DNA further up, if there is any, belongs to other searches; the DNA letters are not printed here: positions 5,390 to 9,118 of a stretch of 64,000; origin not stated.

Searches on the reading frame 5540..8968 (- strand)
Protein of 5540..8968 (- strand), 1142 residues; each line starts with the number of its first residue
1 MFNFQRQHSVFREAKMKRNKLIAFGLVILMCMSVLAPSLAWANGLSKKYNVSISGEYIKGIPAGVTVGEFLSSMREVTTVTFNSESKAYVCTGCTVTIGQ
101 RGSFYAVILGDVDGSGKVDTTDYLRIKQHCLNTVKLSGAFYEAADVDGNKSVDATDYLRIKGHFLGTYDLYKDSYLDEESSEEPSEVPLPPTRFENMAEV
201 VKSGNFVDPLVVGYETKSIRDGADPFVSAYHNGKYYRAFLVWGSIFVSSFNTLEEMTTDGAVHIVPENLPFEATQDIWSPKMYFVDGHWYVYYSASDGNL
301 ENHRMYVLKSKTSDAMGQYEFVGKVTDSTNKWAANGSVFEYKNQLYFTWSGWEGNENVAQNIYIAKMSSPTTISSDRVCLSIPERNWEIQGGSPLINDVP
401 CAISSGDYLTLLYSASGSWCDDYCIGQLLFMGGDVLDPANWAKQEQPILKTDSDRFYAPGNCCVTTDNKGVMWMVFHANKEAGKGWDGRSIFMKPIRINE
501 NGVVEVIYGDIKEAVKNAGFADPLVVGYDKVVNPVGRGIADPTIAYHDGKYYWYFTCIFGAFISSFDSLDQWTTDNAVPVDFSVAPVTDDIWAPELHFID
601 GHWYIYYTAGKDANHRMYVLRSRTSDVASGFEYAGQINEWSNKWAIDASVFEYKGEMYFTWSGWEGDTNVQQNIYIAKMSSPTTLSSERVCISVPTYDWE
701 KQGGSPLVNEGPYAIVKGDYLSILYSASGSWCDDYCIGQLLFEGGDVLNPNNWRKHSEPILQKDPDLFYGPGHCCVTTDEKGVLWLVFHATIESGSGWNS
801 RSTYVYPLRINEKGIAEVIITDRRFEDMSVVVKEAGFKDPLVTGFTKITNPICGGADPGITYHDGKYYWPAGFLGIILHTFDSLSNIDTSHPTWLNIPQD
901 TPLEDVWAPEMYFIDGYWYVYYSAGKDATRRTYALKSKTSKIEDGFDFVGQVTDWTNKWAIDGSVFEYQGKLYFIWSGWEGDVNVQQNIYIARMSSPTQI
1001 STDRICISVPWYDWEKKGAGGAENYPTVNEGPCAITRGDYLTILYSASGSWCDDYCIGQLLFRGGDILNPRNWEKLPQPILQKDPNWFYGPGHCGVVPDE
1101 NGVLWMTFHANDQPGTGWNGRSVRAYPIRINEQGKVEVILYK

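Call 17: search_protein_families(library=pfam, proteins=[window:5540-8968:-], max_evalue=0.01)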
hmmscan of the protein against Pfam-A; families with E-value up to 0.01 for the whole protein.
window:5540-8968:- (1142 aa): 2 families
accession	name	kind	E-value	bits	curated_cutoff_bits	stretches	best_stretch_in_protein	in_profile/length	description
PF04616.20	Glyco_hydro_43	-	1.5e-109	366.3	32.2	3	533-814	3-286/288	Glycosyl hydrolases family 43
PF00404.24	Dockerin_1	-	3.3e-12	46.8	22.9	1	109-164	1-56/57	Dockerin type I domain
